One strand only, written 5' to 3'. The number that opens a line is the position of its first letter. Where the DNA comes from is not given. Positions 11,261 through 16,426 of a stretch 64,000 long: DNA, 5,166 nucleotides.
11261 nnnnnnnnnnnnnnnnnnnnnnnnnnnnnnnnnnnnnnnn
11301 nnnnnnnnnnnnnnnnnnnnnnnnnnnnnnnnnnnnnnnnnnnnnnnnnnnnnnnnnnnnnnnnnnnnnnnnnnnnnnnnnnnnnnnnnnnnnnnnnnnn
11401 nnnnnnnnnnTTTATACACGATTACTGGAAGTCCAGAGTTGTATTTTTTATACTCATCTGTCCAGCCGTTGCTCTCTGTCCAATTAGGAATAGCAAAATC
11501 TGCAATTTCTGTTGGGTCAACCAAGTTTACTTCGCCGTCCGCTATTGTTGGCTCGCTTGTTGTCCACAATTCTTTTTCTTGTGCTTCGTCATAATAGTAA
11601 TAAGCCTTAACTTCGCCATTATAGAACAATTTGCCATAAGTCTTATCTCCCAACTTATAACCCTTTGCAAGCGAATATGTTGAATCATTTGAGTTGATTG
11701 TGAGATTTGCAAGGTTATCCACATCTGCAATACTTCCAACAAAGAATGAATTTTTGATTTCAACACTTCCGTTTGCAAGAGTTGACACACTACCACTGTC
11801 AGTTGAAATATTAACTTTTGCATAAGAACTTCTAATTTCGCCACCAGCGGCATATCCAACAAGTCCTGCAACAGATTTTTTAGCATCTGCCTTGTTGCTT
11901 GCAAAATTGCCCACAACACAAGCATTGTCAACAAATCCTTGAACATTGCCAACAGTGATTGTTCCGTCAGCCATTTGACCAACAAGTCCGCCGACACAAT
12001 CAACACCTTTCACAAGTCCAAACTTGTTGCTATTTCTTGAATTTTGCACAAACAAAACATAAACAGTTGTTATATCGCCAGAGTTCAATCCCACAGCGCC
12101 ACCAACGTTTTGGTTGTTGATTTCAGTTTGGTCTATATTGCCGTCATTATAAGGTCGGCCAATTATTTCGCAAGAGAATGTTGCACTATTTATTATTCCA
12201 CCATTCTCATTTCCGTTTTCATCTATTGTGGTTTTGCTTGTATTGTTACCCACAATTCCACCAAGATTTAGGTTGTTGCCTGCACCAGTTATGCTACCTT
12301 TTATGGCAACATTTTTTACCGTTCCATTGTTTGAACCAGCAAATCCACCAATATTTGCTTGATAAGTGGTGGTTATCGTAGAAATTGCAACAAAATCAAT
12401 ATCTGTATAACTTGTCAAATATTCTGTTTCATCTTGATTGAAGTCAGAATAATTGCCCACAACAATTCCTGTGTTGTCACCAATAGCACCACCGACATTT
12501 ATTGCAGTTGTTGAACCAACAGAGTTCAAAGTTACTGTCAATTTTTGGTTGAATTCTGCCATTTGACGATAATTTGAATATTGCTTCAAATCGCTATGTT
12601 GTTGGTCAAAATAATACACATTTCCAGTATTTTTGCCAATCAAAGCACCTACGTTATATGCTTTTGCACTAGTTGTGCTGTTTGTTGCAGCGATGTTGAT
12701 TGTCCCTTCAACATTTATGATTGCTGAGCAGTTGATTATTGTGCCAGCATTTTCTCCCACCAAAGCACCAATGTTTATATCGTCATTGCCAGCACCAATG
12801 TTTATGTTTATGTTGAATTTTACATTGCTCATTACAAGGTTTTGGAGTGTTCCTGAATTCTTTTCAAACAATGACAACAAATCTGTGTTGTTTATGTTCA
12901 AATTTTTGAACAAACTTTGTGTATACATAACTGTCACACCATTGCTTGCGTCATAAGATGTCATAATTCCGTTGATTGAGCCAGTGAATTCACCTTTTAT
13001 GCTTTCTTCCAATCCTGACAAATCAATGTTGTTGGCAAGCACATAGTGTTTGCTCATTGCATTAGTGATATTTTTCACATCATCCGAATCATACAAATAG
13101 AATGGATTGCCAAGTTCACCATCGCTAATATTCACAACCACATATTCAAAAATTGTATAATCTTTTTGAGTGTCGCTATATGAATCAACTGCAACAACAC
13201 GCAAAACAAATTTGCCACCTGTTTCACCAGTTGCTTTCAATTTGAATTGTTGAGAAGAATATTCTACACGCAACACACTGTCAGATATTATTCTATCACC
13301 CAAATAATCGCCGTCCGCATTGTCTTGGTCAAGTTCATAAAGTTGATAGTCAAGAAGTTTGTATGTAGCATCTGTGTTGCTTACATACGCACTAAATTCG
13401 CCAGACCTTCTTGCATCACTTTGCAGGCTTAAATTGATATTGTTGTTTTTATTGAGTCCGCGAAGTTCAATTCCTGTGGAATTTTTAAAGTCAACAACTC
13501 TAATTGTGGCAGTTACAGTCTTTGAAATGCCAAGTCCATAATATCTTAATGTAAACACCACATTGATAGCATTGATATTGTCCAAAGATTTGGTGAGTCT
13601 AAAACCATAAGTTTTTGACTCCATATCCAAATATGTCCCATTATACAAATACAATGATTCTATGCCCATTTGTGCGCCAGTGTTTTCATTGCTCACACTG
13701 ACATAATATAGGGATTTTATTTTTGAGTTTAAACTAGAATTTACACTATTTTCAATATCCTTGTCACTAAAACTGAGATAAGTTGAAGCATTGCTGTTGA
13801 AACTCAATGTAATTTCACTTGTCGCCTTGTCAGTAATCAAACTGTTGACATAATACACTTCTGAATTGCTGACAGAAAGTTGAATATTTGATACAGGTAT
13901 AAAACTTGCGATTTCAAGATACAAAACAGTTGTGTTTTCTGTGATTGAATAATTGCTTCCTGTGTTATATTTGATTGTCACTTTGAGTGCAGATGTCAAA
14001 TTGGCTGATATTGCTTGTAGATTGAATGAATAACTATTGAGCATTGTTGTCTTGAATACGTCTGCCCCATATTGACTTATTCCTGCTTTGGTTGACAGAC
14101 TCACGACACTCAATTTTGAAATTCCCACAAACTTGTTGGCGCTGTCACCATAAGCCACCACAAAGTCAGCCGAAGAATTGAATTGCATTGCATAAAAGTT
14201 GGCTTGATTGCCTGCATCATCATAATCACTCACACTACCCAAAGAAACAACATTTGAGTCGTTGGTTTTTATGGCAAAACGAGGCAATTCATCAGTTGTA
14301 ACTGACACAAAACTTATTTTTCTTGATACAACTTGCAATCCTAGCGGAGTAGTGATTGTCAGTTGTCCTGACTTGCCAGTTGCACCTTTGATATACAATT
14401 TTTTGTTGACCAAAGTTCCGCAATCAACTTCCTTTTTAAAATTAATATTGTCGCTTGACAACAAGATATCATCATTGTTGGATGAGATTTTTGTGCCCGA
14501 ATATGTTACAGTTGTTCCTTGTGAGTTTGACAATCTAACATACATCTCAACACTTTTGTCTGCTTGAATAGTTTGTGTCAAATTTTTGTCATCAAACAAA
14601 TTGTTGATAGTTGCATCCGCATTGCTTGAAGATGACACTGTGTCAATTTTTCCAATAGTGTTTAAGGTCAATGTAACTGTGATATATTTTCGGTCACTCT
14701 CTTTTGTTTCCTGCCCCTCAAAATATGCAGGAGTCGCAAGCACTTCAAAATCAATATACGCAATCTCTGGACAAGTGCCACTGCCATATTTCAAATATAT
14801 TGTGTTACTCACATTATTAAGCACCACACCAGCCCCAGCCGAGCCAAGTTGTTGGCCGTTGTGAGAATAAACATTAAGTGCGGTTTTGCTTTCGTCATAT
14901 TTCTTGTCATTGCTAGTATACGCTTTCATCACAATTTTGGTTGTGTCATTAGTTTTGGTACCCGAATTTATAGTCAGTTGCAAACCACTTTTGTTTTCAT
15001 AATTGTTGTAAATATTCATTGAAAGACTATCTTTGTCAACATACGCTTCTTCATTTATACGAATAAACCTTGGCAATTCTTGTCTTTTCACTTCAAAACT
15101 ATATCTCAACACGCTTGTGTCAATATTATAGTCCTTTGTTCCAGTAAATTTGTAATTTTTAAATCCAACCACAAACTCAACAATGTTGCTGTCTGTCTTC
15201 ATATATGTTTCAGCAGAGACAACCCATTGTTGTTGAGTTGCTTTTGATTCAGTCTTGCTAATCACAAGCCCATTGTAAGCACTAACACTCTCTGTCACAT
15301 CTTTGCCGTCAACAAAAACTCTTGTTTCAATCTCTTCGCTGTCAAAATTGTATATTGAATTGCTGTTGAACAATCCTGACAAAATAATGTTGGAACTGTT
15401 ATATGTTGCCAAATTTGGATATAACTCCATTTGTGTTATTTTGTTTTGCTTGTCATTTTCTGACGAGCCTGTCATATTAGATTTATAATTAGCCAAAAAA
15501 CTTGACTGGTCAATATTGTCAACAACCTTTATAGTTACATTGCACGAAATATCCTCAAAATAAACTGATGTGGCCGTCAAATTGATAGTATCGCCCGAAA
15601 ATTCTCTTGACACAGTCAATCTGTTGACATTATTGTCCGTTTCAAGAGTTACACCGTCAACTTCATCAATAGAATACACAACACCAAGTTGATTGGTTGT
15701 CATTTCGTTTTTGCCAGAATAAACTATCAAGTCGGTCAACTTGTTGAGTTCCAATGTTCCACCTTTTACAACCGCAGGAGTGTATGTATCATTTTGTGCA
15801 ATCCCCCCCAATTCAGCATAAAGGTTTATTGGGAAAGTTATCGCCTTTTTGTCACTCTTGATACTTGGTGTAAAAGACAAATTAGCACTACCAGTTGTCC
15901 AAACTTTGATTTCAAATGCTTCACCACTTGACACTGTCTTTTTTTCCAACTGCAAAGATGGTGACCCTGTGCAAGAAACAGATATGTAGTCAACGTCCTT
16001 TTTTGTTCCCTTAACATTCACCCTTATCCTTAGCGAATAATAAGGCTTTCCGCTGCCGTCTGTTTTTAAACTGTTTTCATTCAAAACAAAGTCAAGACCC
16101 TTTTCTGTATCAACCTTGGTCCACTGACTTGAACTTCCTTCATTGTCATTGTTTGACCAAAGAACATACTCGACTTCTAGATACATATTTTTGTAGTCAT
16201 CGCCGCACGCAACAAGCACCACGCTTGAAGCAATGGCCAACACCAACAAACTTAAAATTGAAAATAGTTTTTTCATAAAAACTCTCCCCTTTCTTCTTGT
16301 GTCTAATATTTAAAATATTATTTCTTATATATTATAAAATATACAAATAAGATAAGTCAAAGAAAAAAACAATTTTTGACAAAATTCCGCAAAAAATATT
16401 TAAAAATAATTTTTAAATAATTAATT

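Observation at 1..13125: One three-part module reused eight times across two genes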

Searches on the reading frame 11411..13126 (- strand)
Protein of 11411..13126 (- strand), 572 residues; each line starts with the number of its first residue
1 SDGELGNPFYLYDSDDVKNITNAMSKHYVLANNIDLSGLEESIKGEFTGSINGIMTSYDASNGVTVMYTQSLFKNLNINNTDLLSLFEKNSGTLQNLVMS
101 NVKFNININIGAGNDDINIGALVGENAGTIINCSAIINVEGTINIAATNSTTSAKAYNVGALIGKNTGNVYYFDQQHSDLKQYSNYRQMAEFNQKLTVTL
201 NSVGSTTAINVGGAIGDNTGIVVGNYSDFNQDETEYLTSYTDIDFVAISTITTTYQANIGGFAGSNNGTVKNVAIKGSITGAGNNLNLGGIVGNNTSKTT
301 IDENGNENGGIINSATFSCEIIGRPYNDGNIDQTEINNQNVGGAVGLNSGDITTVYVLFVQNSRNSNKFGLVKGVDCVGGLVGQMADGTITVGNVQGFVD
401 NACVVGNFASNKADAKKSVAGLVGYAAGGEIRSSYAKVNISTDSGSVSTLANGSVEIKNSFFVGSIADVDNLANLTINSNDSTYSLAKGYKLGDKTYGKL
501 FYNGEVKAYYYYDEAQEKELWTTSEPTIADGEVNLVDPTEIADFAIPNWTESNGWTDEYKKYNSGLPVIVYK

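Call 8: search_protein_families(library=pfam, proteins=[window:11411-13126:-], max_evalue=1)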
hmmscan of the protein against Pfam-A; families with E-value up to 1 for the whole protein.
window:11411-13126:- (572 aa): 1 family
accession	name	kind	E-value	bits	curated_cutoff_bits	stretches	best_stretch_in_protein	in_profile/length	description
PF07581.17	Glug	-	1.3e-09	38.2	20.5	3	418-441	4-28/28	The GLUG motif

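Call 12: search_protein_families(library=ncbifam, proteins=[window:11411-13126:-], max_evalue=0.1)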
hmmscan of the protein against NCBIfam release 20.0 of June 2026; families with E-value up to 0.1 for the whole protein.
window:11411-13126:- (572 aa): 0 families

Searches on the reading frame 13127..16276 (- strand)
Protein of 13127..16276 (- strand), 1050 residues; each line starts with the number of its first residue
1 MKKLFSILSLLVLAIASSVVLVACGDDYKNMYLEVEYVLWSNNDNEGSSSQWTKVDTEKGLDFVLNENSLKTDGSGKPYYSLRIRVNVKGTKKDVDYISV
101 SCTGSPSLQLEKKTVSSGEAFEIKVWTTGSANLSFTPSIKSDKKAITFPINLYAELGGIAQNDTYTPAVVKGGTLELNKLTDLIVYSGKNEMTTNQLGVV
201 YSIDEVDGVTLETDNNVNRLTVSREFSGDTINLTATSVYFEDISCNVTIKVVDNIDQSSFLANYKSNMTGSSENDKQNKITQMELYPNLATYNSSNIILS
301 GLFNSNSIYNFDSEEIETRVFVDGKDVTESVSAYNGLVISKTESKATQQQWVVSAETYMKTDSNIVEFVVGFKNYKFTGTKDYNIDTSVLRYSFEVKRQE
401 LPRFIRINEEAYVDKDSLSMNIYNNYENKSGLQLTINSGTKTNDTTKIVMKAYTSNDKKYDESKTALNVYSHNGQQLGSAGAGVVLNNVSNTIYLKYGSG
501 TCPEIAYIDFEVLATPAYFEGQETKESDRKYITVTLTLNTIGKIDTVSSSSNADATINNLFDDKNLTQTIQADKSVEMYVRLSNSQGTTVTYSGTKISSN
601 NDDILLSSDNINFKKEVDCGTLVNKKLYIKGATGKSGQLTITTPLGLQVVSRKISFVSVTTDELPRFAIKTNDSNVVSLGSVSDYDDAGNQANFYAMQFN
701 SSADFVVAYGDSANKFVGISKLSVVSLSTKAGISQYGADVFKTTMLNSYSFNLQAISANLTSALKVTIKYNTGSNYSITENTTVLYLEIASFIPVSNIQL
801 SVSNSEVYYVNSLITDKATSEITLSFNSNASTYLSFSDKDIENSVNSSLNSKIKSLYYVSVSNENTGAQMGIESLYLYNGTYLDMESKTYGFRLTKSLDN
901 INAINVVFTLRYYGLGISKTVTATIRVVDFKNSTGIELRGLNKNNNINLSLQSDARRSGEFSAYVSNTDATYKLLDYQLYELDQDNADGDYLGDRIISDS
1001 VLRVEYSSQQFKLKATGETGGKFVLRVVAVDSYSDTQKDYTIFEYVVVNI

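Call 8: search_protein_families(library=pfam, proteins=[window:13127-16276:-], max_evalue=1)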
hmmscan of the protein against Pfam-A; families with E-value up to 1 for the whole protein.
window:13127-16276:- (1050 aa): 0 families

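Call 12: search_protein_families(library=ncbifam, proteins=[window:13127-16276:-], max_evalue=0.1)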
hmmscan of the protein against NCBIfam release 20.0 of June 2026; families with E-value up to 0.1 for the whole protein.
window:13127-16276:- (1050 aa): 2 families
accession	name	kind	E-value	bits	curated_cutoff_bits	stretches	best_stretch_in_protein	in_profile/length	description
NF045726.2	XXplasma_LP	domain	0.0025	18.1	19.3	1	2-26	1-25/27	Vmc-like lipoprotein signal peptide domain-containing protein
NF038029.1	LP_plasma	domain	0.022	15.3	24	1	1-24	1-24/24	lipoprotein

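Call 50: search_solved_structures(query=window:13127-16240:-, max_evalue=1)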
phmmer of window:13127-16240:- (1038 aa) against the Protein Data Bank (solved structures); distinct sequences matched with E-value up to 1: 1.
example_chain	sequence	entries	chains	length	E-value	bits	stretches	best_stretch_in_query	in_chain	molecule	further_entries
9i0d_A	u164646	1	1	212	0.57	11.4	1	705-792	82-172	Lipoprotein cytochrome c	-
